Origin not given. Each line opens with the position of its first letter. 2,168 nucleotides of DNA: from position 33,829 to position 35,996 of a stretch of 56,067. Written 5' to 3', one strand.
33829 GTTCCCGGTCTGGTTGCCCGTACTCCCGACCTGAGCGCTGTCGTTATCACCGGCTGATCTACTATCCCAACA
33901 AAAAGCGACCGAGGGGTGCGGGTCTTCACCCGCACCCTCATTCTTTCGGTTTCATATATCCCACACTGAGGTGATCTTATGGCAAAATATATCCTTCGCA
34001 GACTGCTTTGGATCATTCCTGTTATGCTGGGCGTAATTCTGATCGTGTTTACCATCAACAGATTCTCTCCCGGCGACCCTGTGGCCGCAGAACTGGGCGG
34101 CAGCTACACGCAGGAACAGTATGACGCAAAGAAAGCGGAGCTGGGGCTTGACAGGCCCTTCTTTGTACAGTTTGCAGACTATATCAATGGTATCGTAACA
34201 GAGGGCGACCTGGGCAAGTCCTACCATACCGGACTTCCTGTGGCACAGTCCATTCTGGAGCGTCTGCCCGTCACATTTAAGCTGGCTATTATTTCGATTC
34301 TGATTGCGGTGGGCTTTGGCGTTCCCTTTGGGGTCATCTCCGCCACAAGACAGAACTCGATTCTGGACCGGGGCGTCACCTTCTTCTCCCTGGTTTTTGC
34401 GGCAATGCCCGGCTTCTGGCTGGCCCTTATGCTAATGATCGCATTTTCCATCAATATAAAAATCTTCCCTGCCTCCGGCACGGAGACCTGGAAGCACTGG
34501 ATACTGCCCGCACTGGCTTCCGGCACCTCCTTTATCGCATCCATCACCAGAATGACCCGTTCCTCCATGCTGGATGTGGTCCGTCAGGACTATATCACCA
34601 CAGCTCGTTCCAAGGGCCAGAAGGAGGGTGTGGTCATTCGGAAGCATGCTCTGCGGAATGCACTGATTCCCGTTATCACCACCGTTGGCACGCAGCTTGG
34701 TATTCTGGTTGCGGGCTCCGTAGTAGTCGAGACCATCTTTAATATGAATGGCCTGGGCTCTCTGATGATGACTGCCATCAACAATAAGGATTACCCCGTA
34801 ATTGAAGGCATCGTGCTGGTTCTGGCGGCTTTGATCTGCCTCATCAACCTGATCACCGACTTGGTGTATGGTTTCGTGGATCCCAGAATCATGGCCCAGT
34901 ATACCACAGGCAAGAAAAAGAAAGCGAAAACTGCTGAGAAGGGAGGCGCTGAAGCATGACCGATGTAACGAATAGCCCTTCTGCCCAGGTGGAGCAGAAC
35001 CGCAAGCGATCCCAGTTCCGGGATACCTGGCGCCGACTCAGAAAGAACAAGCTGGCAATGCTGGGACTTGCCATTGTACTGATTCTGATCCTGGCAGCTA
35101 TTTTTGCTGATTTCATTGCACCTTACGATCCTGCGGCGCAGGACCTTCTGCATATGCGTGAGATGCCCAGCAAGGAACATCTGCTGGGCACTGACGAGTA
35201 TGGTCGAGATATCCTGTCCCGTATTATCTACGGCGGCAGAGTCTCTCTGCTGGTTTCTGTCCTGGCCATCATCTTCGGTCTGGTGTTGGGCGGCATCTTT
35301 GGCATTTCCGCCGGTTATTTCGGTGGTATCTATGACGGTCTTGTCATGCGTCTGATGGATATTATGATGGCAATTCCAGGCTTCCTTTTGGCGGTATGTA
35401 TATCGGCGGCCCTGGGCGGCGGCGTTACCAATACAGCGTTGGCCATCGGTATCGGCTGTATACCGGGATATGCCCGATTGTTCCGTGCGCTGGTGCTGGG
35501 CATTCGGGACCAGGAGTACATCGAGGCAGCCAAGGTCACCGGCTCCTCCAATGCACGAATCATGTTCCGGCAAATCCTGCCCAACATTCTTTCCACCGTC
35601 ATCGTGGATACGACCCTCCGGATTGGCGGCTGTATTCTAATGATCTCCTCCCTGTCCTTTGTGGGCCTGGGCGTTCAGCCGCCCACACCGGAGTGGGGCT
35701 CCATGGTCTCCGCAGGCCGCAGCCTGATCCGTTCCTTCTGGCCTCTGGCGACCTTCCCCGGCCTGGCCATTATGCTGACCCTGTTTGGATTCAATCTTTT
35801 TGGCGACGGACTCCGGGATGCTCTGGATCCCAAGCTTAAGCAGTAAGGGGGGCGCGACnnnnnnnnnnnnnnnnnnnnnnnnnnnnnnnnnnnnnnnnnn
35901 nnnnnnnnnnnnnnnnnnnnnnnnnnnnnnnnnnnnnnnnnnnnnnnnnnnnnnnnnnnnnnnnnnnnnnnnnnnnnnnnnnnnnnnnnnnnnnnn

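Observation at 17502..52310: Thrice-repeated, order-conserved cassette of three different NTF2-like genes (A-B-C): candidate undescribed multi-component enzyme system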

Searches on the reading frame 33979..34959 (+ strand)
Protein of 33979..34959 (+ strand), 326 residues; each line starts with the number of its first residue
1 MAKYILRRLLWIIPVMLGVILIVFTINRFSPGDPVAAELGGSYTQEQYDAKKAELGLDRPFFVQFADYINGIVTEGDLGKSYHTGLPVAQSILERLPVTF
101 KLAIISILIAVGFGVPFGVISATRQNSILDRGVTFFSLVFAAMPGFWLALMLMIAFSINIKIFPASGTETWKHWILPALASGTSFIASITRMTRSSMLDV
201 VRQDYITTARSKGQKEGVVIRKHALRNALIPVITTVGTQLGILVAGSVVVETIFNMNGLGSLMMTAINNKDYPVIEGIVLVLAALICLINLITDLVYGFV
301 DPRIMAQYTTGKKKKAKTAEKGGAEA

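Call 6: search_protein_families(library=pfam, proteins=[window:33979-34959:+], max_evalue=0.001)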
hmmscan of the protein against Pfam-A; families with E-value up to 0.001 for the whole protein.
window:33979-34959:+ (326 aa): 2 families
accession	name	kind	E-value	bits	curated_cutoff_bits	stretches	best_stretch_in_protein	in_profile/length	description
PF00528.27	BPD_transp_1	-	7.9e-43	146.8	26.4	1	114-304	1-182/184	Binding-protein-dependent transport system inner membrane component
PF19300.4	BPD_transp_1_N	-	1.5e-13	51.3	23.8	1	1-103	1-114/114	Binding-prot-dependent transport system membrane comp, N-term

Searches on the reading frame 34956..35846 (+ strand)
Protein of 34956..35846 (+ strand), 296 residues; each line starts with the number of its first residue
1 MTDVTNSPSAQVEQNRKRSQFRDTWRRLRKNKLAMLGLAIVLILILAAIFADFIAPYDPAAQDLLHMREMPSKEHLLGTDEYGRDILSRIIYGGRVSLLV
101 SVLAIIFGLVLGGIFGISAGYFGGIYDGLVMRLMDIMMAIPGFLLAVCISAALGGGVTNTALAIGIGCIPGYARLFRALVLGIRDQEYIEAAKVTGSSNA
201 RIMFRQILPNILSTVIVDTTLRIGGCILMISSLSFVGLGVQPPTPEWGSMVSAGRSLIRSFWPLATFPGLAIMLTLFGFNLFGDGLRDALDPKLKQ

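Call 7: search_protein_families(library=pfam, proteins=[window:34956-35846:+], max_evalue=0.001)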
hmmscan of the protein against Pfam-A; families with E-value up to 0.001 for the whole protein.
window:34956-35846:+ (296 aa): 2 families
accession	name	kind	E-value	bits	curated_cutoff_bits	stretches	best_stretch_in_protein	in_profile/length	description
PF00528.27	BPD_transp_1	-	3.4e-33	115.4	26.4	1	112-295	1-183/184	Binding-protein-dependent transport system inner membrane component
PF12911.12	OppC_N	-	3.4e-21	75.3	23.9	1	19-67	1-49/53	N-terminal TM domain of oligopeptide transport permease C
